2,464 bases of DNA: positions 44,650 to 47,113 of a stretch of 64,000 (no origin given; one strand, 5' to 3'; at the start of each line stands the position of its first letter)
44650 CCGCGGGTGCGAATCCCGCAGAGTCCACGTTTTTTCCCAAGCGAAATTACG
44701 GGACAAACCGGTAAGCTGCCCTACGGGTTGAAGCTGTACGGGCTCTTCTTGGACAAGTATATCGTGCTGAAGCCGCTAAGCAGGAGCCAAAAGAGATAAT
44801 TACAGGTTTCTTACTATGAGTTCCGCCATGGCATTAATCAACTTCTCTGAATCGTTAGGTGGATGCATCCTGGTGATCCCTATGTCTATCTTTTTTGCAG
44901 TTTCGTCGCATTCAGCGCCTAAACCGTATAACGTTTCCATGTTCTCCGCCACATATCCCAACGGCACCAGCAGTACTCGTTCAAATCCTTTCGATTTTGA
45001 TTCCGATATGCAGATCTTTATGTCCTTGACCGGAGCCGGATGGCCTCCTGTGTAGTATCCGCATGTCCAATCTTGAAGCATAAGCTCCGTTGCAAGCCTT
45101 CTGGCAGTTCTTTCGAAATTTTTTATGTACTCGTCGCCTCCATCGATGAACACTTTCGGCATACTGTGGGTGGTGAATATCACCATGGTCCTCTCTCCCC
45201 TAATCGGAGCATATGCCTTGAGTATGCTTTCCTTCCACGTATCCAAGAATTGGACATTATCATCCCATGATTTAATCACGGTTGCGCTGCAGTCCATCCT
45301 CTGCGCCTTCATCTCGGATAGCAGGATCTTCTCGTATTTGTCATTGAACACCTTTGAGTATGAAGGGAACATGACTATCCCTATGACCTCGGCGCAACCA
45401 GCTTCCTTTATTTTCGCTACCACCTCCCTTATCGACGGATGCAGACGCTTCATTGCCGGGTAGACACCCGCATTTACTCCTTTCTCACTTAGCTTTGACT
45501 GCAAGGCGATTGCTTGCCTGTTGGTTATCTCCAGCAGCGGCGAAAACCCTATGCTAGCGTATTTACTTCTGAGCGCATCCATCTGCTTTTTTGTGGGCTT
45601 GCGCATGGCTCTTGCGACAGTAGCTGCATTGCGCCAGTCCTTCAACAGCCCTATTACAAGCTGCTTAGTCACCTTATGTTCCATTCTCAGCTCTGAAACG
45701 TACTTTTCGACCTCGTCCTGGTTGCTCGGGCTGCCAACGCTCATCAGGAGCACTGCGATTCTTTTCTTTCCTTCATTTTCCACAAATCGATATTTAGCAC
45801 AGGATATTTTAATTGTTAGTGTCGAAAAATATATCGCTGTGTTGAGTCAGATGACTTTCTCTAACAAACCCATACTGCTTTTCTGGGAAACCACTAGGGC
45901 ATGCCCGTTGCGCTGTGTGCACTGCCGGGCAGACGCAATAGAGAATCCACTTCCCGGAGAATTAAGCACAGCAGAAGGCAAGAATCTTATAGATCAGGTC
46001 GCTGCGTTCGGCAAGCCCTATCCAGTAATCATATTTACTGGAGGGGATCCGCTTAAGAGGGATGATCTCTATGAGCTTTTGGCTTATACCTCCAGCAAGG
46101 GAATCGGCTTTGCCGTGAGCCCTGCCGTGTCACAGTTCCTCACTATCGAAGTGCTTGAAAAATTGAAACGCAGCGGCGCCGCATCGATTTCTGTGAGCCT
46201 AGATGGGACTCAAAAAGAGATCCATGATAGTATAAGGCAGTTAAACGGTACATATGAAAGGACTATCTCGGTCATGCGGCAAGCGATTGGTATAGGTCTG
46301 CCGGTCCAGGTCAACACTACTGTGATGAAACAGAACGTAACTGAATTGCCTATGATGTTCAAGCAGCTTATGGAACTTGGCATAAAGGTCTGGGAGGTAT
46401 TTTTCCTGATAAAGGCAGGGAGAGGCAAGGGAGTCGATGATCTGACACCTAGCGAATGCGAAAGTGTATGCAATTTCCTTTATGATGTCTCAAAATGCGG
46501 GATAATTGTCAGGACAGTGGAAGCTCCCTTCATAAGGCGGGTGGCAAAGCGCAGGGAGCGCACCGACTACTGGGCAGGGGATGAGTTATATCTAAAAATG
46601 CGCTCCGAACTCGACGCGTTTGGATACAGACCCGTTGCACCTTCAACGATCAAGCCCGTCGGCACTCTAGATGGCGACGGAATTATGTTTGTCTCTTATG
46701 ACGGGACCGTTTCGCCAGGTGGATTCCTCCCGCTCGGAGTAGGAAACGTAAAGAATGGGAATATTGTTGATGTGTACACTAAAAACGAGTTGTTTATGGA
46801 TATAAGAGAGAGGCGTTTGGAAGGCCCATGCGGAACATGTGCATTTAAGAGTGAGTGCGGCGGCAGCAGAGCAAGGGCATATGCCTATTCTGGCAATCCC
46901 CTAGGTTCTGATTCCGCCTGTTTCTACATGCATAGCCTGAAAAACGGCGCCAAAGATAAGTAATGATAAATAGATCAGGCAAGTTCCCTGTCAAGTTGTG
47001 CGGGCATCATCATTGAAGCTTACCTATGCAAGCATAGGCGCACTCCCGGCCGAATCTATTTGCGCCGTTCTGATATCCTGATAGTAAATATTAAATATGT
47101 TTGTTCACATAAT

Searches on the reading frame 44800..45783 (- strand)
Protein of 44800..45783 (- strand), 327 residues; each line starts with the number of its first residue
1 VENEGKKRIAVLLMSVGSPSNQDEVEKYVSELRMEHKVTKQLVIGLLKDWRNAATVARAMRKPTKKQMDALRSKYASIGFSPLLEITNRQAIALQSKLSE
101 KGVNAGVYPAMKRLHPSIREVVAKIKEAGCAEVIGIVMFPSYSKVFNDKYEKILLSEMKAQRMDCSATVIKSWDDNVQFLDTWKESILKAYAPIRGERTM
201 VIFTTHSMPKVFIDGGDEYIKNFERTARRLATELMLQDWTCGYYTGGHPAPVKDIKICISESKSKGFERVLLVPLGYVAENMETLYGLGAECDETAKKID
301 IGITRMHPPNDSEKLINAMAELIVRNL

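Call 54: search_protein_families(library=pfam, proteins=[window:44800-45783:-], max_evalue=0.0001)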
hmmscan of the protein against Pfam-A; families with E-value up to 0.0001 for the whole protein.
window:44800-45783:- (327 aa): 1 family
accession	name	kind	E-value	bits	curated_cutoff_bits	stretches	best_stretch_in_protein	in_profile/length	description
PF00762.24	Ferrochelatase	-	2.1e-57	194.9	27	1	9-326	2-316/317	Ferrochelatase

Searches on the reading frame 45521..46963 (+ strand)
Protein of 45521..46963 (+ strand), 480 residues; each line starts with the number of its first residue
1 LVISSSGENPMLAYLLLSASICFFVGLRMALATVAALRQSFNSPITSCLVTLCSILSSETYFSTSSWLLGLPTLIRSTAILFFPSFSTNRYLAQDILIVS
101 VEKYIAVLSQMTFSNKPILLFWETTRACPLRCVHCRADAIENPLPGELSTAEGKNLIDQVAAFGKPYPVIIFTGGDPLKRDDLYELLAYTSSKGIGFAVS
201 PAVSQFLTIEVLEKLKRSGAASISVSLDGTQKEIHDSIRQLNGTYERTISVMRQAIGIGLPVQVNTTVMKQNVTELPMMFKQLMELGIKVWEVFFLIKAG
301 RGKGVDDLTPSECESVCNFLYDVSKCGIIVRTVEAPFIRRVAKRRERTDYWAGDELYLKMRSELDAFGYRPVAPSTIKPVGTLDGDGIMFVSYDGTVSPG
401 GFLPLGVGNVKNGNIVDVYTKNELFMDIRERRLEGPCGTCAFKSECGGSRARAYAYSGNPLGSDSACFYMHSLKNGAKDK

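Call 54: search_protein_families(library=pfam, proteins=[window:45521-46963:+], max_evalue=0.0001)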
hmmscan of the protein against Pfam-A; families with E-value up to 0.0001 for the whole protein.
window:45521-46963:+ (480 aa): 1 family
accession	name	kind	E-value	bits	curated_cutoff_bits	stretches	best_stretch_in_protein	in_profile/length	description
PF04055.27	Radical_SAM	-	3.3e-22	79.9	29.5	1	123-281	2-164/166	Radical SAM superfamily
